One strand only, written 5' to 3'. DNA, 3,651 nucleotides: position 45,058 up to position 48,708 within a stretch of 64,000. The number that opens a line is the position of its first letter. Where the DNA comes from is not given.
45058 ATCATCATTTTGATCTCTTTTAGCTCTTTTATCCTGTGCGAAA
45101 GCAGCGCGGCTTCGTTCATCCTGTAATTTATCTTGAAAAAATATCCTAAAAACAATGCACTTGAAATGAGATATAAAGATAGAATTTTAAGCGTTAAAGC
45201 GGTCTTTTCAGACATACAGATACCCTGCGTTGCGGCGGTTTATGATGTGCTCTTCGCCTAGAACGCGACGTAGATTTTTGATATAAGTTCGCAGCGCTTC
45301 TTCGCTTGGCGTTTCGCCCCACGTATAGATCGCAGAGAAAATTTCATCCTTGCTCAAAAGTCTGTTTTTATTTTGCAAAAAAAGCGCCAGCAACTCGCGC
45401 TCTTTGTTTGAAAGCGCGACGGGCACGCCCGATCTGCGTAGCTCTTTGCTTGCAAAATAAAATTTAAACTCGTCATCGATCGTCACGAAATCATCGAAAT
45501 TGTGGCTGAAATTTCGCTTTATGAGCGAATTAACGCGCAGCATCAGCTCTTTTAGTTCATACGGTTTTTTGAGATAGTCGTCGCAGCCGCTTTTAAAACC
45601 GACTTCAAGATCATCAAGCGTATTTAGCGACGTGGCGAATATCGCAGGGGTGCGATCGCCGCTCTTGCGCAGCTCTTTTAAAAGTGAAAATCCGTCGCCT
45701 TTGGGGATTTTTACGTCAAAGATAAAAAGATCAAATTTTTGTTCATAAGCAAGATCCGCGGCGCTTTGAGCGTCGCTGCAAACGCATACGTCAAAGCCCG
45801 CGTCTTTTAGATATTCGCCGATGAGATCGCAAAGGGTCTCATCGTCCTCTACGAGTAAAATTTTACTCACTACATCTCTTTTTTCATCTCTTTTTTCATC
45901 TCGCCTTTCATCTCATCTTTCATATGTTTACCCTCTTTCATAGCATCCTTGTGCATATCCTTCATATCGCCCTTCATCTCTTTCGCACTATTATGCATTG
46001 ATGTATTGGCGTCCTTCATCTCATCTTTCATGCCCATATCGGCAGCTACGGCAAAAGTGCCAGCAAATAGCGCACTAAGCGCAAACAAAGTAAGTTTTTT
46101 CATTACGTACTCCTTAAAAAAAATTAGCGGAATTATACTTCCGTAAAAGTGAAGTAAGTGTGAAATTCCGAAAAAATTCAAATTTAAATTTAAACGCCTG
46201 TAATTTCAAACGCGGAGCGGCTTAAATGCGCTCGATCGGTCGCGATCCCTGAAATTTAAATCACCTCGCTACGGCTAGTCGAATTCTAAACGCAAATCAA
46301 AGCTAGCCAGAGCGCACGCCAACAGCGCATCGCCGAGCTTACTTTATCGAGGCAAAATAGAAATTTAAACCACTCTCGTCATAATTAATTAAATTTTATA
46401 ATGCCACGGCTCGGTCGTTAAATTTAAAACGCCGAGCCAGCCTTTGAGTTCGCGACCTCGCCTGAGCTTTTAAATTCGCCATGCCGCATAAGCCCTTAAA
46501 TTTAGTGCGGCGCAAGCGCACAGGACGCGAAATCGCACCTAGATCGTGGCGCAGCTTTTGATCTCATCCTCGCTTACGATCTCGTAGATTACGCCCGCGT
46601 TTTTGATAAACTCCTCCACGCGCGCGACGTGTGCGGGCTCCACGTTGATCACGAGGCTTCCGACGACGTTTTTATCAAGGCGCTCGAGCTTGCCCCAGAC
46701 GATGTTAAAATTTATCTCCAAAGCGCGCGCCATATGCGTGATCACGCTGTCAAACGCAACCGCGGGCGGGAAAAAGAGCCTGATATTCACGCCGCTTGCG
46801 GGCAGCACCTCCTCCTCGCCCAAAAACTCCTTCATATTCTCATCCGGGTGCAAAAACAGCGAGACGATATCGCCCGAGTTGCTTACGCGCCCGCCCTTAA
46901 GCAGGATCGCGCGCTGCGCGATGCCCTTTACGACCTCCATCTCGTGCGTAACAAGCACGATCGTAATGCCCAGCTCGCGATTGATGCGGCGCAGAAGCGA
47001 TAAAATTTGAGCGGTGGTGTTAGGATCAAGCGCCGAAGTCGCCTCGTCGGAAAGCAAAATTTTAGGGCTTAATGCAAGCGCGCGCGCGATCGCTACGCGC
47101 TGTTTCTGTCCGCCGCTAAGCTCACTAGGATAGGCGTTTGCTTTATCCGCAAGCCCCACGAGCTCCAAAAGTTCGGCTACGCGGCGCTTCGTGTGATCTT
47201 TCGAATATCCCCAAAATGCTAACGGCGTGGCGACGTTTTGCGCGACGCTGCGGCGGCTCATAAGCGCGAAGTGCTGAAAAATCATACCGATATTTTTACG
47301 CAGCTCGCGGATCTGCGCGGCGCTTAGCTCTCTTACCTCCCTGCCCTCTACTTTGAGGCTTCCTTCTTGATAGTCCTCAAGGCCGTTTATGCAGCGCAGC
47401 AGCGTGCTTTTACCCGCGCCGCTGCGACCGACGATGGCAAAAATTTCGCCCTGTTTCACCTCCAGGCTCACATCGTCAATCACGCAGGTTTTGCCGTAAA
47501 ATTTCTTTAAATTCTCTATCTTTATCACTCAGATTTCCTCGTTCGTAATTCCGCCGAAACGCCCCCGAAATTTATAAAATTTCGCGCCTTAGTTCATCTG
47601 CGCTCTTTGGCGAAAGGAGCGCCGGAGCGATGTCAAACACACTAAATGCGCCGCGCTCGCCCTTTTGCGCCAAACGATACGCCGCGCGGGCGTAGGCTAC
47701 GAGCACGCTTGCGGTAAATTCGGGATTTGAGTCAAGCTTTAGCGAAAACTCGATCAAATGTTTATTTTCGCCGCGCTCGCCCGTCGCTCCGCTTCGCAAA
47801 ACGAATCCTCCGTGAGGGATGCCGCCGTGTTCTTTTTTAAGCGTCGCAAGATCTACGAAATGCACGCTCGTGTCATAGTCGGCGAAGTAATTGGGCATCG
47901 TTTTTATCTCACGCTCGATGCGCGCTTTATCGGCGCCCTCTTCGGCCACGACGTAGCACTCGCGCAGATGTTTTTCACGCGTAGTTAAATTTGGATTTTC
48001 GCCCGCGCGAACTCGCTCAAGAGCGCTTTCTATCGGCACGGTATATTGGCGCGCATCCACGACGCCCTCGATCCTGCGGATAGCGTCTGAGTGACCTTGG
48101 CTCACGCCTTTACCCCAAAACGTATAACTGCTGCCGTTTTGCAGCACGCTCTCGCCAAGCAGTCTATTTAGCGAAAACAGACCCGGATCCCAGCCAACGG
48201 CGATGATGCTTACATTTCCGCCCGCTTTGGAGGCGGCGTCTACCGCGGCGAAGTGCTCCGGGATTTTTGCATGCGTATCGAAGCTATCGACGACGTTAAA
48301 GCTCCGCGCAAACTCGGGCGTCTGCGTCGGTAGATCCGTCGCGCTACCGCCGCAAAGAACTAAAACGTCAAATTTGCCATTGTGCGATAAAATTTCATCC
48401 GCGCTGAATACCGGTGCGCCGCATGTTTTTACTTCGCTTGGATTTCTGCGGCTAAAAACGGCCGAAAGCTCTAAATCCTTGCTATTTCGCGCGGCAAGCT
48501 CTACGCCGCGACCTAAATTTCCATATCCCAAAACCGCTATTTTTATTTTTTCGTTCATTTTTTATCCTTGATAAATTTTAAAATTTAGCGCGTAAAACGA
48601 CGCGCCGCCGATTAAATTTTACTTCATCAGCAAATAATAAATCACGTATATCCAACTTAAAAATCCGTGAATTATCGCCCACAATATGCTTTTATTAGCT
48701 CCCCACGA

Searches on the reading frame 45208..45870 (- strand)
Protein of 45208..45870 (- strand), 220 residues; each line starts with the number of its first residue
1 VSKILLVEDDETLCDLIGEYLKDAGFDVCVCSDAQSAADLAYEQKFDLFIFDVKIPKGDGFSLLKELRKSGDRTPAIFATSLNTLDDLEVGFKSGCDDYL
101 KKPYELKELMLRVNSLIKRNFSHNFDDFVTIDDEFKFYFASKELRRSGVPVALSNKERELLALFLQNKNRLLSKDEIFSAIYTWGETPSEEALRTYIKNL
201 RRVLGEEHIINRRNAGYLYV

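Call 42: search_protein_families(library=pfam, proteins=[window:45208-45870:-], max_evalue=0.00001)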
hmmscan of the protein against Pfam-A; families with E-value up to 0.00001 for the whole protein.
window:45208-45870:- (220 aa): 2 families
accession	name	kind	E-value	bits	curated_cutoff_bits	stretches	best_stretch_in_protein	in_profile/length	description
PF00072.30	Response_reg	-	3.3e-24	85.6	30.2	1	4-113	1-110/111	Response regulator receiver domain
PF00486.34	Trans_reg_C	-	2.1e-15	57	26.2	1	150-218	3-76/77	Transcriptional regulatory protein, C terminal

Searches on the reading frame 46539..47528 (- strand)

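Call 42: search_protein_families(library=pfam, proteins=[window:46539-47528:-], max_evalue=0.00001)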
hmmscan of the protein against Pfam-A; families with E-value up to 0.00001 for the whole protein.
window:46539-47528:- (329 aa): 5 families
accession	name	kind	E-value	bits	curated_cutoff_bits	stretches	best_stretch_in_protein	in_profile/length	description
PF00005.33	ABC_tran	-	2.2e-39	135.6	25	1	18-165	2-137/137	ABC transporter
PF09383.16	NIL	-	2e-14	53.7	24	1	248-316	2-72/73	NIL domain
PF13304.12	AAA_21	-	3.4e-10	40.9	27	0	29-64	1-39/304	AAA domain, putative AbiEii toxin, Type IV TA system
PF02463.25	SMC_N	-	3.4e-08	33.6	40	1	2-200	5-202/220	RecF/RecN/SMC N terminal domain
PF13476.12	AAA_23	-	5.6e-06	27.6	27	1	2-48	2-40/201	AAA domain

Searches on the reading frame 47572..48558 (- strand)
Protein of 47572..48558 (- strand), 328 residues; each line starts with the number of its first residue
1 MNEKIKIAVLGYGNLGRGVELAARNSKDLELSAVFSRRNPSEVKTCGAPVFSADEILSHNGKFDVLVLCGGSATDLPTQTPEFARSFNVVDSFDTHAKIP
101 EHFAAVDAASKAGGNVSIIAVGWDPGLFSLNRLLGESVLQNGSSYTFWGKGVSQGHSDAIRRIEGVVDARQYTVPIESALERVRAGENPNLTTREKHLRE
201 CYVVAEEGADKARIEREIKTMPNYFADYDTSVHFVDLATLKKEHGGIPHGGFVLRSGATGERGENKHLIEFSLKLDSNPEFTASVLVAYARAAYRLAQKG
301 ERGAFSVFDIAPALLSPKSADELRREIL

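Call 43: search_protein_families(library=pfam, proteins=[window:47572-48558:-], max_evalue=0.00001)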
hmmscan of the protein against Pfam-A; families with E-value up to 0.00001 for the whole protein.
window:47572-48558:- (328 aa): 1 family
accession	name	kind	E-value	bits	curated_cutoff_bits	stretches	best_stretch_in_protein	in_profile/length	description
PF16654.10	DAPDH_C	-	4.4e-76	254.4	30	1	122-277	1-154/154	Diaminopimelic acid dehydrogenase C-terminal domain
